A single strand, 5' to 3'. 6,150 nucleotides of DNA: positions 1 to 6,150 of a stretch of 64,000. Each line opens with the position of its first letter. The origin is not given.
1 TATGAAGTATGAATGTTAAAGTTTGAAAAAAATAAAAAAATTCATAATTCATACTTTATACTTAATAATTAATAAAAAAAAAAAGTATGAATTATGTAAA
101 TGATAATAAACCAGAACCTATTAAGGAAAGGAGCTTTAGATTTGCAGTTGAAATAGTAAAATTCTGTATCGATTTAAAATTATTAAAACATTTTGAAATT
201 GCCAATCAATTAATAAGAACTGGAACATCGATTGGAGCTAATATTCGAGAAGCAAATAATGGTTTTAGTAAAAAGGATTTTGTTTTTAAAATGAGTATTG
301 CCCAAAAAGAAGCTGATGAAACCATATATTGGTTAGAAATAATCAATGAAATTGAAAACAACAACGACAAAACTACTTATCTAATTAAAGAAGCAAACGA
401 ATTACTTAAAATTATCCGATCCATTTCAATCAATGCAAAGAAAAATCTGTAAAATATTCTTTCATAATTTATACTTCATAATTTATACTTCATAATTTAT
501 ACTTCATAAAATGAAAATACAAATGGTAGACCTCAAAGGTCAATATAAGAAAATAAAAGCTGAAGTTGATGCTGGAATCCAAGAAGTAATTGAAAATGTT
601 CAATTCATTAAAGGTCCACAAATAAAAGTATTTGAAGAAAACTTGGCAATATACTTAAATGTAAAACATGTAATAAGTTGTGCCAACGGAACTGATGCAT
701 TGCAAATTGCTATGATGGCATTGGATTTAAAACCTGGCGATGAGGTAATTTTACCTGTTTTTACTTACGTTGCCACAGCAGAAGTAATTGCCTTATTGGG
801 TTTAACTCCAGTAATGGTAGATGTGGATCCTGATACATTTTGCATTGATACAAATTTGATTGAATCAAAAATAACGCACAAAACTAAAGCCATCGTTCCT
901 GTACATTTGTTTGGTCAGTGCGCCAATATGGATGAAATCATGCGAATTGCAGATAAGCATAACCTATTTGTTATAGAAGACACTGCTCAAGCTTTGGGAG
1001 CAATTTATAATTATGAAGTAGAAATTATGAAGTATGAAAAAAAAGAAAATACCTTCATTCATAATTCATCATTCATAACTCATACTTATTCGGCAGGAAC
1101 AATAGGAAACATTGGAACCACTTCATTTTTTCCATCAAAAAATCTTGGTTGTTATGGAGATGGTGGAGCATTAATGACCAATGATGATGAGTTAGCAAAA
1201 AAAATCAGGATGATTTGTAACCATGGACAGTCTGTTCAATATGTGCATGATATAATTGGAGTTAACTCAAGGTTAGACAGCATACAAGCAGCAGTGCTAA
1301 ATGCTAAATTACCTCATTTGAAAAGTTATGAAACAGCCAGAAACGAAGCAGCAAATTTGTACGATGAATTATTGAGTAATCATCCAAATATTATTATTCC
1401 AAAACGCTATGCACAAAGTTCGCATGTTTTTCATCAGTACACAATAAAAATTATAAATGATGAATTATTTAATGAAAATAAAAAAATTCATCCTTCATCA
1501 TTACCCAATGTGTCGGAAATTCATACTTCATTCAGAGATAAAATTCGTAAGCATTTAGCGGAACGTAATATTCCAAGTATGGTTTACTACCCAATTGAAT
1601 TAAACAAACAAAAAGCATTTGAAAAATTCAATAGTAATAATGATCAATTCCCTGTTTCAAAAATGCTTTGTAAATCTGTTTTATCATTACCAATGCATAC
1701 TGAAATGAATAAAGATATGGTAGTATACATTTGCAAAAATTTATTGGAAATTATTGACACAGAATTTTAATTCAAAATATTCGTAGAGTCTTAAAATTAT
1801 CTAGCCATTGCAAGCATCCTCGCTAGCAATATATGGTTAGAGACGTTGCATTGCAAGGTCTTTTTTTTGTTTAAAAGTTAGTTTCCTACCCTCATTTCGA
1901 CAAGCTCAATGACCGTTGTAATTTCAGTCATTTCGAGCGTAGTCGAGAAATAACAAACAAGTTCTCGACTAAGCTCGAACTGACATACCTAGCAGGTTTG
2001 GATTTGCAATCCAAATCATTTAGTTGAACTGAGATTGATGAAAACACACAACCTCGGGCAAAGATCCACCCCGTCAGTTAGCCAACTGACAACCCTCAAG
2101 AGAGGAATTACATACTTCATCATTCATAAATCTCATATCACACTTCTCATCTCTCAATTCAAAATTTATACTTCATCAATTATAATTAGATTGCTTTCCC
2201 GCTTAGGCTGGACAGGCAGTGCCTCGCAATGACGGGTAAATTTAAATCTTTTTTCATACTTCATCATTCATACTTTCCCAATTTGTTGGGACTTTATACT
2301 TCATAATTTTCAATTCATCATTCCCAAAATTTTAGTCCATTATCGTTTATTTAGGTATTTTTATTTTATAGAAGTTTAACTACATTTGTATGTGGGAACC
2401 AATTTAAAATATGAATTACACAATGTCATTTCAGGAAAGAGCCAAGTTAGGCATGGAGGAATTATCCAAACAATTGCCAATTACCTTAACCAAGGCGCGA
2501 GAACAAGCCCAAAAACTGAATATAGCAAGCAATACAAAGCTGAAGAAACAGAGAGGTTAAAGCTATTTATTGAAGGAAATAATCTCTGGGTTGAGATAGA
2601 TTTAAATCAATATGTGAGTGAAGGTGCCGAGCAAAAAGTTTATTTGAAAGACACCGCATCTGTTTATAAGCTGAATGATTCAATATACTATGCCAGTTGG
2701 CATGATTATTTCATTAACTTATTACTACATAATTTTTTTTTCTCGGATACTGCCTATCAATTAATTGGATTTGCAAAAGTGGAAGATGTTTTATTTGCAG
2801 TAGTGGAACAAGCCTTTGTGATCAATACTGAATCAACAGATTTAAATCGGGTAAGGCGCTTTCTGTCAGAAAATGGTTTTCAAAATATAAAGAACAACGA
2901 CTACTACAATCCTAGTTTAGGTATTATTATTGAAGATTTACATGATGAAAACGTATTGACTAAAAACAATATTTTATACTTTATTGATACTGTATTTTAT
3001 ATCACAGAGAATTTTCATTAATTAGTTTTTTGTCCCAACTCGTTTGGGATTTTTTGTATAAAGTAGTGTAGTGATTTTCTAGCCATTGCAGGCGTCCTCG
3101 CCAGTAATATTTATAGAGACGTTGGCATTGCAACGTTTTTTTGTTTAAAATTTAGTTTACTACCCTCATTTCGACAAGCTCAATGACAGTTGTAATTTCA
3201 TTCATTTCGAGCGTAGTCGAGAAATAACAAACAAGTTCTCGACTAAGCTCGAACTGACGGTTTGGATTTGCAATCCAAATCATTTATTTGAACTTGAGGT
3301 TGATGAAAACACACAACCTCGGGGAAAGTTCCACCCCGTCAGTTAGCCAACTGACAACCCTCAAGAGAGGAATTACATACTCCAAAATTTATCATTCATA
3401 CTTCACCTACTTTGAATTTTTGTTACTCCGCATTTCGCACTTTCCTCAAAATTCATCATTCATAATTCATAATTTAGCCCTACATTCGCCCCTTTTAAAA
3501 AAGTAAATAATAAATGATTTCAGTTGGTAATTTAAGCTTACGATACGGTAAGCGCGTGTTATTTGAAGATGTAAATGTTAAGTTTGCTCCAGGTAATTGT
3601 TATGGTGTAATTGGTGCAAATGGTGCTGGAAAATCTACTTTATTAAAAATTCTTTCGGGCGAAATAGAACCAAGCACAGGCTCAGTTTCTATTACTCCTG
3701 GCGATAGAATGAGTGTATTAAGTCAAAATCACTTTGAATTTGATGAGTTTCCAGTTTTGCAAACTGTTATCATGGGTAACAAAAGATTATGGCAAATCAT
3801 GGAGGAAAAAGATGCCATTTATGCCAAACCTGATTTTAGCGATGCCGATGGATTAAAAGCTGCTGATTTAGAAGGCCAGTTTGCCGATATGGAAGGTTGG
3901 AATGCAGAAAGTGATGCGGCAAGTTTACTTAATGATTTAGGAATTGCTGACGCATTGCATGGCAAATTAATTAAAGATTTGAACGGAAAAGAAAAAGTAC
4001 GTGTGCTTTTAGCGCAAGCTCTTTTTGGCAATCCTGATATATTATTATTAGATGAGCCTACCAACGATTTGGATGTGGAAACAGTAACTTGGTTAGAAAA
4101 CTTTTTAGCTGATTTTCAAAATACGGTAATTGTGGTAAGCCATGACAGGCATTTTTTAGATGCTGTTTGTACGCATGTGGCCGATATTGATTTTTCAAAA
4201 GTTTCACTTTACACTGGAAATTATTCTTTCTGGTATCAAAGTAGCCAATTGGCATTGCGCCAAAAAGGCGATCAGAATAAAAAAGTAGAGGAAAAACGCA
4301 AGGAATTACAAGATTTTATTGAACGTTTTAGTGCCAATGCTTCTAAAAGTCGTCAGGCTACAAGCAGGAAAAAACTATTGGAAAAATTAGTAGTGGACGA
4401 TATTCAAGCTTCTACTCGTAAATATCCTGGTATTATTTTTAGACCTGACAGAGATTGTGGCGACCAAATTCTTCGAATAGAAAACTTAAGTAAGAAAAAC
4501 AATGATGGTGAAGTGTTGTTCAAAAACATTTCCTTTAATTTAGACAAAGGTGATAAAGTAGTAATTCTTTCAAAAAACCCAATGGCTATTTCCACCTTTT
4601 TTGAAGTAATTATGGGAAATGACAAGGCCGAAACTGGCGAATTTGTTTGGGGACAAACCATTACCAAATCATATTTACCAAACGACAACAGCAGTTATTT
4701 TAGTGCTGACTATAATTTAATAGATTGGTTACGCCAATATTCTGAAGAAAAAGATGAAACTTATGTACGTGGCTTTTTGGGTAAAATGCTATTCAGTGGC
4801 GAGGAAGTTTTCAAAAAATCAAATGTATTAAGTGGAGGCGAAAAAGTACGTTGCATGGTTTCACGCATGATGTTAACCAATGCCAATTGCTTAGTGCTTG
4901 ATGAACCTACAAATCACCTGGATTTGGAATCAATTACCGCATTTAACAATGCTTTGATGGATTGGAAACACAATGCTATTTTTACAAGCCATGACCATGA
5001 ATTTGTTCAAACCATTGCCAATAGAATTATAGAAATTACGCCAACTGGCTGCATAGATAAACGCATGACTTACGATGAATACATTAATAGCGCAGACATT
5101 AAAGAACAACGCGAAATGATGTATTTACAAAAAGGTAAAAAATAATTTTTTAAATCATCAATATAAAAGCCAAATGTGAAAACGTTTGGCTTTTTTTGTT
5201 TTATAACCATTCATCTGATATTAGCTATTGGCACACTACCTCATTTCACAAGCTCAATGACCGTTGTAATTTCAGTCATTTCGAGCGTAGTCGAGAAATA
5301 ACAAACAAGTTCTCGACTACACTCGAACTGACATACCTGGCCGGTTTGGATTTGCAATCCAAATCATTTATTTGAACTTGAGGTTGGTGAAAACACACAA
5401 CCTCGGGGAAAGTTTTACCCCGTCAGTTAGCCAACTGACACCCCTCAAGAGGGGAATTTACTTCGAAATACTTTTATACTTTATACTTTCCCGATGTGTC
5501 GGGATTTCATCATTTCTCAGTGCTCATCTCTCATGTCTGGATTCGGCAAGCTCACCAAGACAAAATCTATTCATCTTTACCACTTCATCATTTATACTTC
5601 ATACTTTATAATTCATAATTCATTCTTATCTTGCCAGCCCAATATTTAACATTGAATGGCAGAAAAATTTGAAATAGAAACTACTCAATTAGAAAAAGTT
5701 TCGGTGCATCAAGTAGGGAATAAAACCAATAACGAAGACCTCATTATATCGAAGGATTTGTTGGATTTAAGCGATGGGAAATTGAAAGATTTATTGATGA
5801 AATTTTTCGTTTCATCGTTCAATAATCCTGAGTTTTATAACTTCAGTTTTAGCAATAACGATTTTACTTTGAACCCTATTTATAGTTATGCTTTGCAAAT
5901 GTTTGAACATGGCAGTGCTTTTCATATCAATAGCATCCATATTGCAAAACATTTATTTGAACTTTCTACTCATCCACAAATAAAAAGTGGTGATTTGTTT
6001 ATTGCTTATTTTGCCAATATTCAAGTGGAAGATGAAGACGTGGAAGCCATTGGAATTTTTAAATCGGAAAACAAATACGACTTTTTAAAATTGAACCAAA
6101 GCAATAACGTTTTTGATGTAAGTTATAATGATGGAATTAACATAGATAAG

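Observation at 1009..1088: Hairpin word-repeat element inserted in frame inside the DegT aminotransferase gene (insert 1)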

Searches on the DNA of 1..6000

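Call 43: search_rna_families(source=window, start=1, end=6000, threshold=evalue, max_evalue=1)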
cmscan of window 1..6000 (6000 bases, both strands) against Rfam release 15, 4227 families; matches with E-value up to 1: 1.
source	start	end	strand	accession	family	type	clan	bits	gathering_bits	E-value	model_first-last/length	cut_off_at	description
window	2088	2258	+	RF02706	TeloSII_ncR30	Gene; sRNA;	-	26.5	86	0.0063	1-226/226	no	TeloSII non coding RNA 30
